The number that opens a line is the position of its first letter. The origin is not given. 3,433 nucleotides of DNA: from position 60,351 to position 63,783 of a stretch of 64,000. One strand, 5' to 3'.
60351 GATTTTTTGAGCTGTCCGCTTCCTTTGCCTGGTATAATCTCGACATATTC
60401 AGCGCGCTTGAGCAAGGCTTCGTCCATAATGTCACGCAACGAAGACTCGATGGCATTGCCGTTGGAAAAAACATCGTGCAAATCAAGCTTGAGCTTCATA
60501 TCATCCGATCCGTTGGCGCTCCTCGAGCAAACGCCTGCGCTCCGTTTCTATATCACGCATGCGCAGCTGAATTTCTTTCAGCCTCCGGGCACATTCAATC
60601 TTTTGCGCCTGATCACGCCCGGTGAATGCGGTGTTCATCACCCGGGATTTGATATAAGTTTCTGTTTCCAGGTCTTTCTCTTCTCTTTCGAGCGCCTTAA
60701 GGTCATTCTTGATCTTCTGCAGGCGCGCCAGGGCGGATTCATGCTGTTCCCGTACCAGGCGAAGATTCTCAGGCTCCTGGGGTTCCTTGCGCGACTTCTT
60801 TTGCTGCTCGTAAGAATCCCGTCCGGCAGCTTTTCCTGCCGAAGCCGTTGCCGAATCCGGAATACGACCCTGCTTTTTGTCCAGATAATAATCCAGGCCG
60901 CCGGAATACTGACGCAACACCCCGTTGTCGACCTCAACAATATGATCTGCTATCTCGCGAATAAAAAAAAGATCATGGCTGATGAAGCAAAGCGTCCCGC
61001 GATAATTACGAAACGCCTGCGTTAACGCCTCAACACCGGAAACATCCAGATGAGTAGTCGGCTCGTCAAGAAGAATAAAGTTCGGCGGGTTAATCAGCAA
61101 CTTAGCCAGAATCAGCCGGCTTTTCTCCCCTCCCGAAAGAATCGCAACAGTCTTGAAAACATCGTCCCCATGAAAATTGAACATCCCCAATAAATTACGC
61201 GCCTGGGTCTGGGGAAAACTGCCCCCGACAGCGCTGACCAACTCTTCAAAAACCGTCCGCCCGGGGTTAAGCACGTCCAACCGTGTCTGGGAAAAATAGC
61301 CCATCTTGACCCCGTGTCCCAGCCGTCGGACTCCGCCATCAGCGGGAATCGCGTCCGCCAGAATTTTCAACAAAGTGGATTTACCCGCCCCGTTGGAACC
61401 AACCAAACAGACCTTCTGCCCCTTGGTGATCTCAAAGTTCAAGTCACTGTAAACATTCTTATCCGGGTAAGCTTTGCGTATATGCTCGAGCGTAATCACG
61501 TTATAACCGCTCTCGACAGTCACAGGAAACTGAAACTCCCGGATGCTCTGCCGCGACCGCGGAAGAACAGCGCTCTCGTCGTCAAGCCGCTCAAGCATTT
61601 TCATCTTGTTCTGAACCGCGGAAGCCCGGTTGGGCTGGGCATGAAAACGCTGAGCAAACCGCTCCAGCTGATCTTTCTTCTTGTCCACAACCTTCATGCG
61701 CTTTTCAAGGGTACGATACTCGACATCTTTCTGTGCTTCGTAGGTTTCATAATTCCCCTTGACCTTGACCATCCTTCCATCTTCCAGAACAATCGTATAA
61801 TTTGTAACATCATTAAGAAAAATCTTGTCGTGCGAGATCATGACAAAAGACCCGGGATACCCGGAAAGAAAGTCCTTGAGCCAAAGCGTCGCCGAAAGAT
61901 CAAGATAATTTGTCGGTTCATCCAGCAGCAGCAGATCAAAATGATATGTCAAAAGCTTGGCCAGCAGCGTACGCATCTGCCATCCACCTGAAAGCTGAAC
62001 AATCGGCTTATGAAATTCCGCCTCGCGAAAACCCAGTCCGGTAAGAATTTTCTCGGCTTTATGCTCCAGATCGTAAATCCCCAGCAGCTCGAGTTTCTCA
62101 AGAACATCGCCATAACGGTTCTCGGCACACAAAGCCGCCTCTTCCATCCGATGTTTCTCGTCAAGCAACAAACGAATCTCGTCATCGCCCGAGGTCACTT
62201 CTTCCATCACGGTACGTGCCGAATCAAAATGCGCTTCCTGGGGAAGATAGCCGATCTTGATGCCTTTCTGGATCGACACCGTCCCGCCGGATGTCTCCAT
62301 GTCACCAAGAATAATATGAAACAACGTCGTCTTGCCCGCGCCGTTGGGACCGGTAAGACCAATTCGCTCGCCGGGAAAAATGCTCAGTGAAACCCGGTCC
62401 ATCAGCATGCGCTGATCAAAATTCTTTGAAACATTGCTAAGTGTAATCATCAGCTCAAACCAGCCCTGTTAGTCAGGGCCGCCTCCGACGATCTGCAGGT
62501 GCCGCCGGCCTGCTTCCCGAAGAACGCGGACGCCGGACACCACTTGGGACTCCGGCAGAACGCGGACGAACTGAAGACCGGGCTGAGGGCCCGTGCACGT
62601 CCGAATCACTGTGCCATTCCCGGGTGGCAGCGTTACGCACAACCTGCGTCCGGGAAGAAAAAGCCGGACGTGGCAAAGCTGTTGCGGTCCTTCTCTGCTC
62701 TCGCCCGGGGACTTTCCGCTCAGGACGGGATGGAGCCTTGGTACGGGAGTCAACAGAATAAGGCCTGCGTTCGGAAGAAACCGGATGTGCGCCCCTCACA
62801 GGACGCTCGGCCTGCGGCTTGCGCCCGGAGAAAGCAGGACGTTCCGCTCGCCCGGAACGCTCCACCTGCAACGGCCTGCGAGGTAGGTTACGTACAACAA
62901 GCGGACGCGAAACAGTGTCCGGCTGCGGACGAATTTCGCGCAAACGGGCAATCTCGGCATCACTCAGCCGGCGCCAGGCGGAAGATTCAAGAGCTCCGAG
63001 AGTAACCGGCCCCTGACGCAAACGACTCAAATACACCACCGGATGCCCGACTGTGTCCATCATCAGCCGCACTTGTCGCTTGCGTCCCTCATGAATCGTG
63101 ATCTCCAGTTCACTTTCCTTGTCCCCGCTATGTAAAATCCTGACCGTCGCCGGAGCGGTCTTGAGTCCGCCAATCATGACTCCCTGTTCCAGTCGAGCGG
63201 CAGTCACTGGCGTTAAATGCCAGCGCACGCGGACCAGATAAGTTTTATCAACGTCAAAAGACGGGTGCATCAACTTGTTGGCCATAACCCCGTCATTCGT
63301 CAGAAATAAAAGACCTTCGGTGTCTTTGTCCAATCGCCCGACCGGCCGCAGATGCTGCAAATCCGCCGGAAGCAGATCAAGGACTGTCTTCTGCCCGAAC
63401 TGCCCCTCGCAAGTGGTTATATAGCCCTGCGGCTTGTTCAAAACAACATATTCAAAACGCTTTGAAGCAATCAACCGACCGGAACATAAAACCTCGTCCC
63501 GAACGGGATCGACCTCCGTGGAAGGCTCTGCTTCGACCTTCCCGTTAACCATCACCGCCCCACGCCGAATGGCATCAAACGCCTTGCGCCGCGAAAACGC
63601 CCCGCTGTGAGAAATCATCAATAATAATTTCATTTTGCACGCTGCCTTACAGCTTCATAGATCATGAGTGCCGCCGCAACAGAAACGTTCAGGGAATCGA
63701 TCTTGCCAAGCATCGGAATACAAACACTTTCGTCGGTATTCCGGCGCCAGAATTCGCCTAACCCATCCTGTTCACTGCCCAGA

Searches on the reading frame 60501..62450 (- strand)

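Call 30: search_protein_families(library=pfam, proteins=[window:60501-62450:-], max_evalue=0.001)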
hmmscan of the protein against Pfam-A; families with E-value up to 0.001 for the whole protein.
window:60501-62450:- (649 aa): 16 families
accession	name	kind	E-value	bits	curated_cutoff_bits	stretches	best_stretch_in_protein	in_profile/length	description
PF00005.33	ABC_tran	-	1.9e-48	165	25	2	18-181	2-137/137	ABC transporter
PF13304.12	AAA_21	-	1.4e-13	52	27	1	348-395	3-56/304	AAA domain, putative AbiEii toxin, Type IV TA system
PF12848.13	ABC_tran_Xtn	-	1.9e-11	44.4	25.9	1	222-295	3-76/85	ABC transporter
PF02463.25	SMC_N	-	2.2e-08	34.3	40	0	437-489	136-192/220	RecF/RecN/SMC N terminal domain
PF13476.12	AAA_23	-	5.2e-08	34.2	27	0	334-365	10-40/201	AAA domain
PF13555.12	AAA_29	-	4e-07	30.1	27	0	338-361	16-39/61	P-loop containing region of AAA domain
PF03193.22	RsgA_GTPase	-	7e-06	26.4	30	0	329-366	92-128/174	RsgA GTPase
PF02367.23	TsaE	-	9e-06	26.1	26.6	0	337-369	14-46/128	Threonylcarbamoyl adenosine biosynthesis protein TsaE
PF13604.12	AAA_30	-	1.1e-05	25.6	27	0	346-379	20-47/191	AAA domain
PF13191.12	AAA_16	-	1.5e-05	26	32.6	0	345-394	25-63/167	AAA ATPase domain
PF00006.31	ATP-synt_ab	-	2.1e-05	24.7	29.5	0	336-367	6-37/213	ATP synthase alpha/beta family, nucleotide-binding domain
PF00004.35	AAA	-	3.6e-05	24.7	21.2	0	32-102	3-69/131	ATPase family associated with various cellular activities (AAA)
PF03308.22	MeaB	-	0.00015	21.3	23.1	0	11-60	17-66/273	Methylmalonyl Co-A mutase-associated GTPase MeaB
PF13401.12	AAA_22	-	0.00017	22.4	27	0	347-425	8-76/130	AAA domain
PF03266.21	NTPase_1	-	0.00077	19.8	23.9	0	29-58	1-30/168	NTPase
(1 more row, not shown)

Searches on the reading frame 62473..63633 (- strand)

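Call 30: search_protein_families(library=pfam, proteins=[window:62473-63633:-], max_evalue=0.001)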
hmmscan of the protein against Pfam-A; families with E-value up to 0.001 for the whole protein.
window:62473-63633:- (386 aa): 2 families
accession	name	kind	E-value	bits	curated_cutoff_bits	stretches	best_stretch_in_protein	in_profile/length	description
PF00849.27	PseudoU_synth_2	-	4.6e-26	92.3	26.8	1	62-192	2-150/152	RNA pseudouridylate synthase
PF01479.30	S4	-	1.9e-05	24.7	22.8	1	8-43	8-44/48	S4 domain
